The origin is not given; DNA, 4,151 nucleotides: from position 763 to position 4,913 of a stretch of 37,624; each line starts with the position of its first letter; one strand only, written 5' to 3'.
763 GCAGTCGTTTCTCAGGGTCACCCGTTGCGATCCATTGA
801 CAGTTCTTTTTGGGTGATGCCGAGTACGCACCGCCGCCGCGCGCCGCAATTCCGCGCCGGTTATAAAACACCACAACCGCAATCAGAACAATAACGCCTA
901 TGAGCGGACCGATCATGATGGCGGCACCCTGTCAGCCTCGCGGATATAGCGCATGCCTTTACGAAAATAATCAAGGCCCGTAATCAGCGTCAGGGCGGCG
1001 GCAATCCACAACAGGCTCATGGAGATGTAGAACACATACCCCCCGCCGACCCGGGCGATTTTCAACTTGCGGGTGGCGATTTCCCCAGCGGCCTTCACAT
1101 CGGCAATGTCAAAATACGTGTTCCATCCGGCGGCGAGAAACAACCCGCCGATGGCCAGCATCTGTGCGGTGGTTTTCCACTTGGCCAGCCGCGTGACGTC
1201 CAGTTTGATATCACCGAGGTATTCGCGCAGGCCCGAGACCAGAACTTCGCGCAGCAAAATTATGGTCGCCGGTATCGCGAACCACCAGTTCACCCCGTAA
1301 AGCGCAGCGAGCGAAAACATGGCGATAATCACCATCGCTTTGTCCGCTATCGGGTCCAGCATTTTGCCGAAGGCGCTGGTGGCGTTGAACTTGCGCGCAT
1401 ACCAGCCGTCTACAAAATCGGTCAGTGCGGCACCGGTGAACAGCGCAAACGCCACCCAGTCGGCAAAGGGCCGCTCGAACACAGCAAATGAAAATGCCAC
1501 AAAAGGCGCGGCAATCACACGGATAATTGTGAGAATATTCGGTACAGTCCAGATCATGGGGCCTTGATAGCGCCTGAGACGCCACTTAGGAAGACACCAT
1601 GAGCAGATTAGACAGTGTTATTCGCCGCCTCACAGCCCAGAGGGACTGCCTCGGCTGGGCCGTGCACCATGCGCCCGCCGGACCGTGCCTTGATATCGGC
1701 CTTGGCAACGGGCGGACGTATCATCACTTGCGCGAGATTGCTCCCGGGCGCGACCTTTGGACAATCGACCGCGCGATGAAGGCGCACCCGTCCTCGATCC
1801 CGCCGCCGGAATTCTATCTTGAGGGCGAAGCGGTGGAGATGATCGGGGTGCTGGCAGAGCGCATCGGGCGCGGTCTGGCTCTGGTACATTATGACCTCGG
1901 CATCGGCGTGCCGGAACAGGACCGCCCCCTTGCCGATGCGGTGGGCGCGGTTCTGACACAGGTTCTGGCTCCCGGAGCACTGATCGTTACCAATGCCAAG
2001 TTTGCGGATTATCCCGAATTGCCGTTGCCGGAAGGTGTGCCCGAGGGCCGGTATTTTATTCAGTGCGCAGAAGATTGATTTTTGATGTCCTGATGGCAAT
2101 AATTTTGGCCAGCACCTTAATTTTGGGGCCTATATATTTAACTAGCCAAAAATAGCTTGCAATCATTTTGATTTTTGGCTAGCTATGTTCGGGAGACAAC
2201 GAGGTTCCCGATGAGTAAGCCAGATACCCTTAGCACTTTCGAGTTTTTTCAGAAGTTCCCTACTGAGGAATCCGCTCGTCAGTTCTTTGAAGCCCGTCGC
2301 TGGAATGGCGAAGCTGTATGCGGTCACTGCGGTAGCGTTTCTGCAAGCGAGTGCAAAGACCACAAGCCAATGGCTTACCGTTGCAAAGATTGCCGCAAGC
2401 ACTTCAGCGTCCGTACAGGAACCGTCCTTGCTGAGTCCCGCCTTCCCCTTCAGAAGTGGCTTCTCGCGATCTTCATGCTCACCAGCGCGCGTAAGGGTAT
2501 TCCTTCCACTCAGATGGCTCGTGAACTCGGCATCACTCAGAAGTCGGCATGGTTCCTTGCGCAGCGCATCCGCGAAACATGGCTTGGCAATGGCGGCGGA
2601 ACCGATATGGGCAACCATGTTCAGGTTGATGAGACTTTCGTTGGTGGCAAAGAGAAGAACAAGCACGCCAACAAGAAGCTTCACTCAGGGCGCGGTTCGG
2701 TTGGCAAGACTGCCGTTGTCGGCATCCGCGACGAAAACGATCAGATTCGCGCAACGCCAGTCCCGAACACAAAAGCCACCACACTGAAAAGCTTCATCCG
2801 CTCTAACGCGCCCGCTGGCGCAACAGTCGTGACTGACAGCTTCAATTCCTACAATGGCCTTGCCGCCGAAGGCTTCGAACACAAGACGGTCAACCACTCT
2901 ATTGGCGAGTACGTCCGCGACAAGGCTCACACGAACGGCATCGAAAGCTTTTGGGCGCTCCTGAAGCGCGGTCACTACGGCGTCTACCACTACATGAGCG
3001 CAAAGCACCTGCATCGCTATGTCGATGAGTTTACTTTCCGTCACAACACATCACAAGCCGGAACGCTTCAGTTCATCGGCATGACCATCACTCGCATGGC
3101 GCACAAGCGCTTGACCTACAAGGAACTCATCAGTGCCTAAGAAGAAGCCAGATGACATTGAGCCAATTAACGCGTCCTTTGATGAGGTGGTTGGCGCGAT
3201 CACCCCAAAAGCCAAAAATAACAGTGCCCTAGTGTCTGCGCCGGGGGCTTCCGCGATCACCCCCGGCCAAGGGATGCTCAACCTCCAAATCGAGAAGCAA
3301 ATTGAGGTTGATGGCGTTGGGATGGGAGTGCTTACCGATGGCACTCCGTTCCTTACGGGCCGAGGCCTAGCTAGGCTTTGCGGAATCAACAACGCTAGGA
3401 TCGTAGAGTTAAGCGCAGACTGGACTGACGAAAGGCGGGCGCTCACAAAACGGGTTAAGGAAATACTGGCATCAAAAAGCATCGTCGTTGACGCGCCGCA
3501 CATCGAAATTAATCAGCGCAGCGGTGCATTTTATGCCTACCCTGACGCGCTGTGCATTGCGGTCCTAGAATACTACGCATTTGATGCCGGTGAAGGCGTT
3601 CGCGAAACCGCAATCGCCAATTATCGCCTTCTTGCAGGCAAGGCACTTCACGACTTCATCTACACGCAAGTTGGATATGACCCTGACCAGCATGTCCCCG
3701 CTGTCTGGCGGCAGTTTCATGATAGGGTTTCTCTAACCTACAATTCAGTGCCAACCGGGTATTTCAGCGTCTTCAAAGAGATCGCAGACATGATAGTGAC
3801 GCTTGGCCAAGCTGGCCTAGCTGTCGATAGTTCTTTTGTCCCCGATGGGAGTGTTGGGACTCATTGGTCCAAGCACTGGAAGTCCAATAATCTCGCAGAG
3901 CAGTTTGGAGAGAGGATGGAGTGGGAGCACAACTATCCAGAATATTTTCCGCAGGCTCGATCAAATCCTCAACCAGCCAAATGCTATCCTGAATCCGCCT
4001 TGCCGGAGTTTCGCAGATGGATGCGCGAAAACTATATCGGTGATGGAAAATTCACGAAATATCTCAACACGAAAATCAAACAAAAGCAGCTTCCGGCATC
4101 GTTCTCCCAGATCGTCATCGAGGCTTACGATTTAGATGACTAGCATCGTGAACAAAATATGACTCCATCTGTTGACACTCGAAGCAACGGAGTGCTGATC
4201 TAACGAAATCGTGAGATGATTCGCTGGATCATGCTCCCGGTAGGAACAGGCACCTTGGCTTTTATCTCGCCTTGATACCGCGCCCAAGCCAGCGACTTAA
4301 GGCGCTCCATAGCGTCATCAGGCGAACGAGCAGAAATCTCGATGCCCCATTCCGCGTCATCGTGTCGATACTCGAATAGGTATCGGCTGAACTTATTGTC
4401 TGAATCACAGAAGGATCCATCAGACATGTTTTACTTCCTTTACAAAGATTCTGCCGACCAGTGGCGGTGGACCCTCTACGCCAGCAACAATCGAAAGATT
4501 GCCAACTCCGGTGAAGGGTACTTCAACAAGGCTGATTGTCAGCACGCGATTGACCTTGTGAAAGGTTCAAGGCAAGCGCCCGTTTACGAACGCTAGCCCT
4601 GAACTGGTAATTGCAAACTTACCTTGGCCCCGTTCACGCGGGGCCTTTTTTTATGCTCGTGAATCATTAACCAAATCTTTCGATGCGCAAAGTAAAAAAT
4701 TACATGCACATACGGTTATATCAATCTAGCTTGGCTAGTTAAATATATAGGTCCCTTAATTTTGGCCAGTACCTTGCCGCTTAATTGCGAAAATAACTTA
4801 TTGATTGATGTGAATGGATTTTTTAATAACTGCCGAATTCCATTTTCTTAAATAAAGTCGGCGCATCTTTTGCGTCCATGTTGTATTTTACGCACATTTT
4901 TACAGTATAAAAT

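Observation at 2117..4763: Intact IS1595-family element carrying a three-gene cargo module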

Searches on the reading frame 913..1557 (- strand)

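Call 65: search_protein_families(library=pfam, proteins=[window:913-1557:-], max_evalue=0.00001)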
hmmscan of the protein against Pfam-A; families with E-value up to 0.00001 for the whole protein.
window:913-1557:- (214 aa): 1 family
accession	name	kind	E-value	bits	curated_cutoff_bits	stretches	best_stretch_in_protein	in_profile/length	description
PF01066.26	CDP-OH_P_transf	-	4.9e-32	111.9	22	1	3-154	1-138/152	CDP-alcohol phosphatidyltransferase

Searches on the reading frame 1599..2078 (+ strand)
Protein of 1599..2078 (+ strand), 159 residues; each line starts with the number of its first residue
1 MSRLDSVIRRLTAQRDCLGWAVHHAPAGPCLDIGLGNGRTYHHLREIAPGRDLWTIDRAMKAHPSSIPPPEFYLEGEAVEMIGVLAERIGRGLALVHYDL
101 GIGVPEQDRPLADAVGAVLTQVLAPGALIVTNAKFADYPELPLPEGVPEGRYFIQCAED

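Call 40: find_encoding_contigs(protein=window:1599-2078:+, flank=5000, max_places=8)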
Protein window:1599-2078:+ (159 aa): 1 contig read that carries it; 1 place shown.
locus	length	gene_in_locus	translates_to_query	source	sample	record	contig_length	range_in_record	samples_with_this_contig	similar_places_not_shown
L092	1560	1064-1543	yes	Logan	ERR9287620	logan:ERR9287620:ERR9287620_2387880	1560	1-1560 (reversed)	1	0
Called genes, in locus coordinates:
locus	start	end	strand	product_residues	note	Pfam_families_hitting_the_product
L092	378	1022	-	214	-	PF01066:CDP-OH_P_transf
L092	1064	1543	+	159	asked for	PF12692:Methyltransf_17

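Call 65: search_protein_families(library=pfam, proteins=[window:1599-2078:+], max_evalue=0.00001)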
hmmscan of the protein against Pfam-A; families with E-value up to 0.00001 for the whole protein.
window:1599-2078:+ (159 aa): 1 family
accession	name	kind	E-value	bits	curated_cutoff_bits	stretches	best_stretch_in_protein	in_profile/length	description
PF12692.13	Methyltransf_17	-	6.3e-49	166.5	27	1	1-154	1-157/160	S-adenosyl-L-methionine methyltransferase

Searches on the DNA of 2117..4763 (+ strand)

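Call 9: search_dna_similar(query=window:2117-4763:+, collection=plasmids, mode=near)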
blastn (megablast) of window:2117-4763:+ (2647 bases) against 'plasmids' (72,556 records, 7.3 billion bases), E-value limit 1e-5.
Records with a match: 1; places in all: 1; records where one place covers at least 80% of the query: 0.
Best place of each record, by identity: 60-80% 1.
By first word of the organism name: Rhodobacteraceae 1.
By predicted mobility (MOB-suite, as given by PLSDB): mobilizable 1.
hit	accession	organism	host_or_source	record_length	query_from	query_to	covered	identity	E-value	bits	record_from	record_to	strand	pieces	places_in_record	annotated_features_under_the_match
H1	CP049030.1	Rhodobacteraceae bacterium SC52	Apostichopus japonicus,pure ...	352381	108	941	32%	73.8%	2e-83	318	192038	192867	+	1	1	none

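Call 68: get_annotated_region(hit=H1, flank=4000)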
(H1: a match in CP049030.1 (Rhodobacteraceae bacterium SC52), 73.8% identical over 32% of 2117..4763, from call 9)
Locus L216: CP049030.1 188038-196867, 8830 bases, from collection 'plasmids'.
description: Rhodobacteraceae bacterium SC52 plasmid pSC52_2, complete sequence
organism: Rhodobacteraceae bacterium SC52 (NCBI taxid 2745590)
taxonomy: Bacteria; Pseudomonadota; Alphaproteobacteria; Rhodobacterales; Paracoccaceae; ; Rhodobacteraceae bacterium SC52
host: -; source: Apostichopus japonicus,pure culture,Intestine content; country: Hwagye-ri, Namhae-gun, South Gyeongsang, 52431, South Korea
typing (MOB-suite, as given by PLSDB): mobilizable; relaxase MOBP,MOBP
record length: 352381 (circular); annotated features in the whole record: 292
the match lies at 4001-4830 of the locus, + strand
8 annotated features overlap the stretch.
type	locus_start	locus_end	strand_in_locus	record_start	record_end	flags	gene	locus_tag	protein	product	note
CDS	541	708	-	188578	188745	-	-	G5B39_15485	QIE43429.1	hypothetical protein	-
CDS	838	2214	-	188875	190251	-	-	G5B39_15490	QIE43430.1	NAD-dependent succinate-semialdehyde dehydrogenase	-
CDS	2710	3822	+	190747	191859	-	-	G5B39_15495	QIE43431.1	zinc-binding dehydrogenase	-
CDS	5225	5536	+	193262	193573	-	-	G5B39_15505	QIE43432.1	winged helix-turn-helix transcriptional regulator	-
CDS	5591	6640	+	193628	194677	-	-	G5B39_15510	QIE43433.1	permease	-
CDS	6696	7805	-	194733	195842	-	-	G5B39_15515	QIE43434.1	DUF971 domain-containing protein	-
CDS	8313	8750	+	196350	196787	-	-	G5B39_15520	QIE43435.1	hypothetical protein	-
CDS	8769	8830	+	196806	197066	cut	-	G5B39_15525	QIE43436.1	PepSY domain-containing protein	-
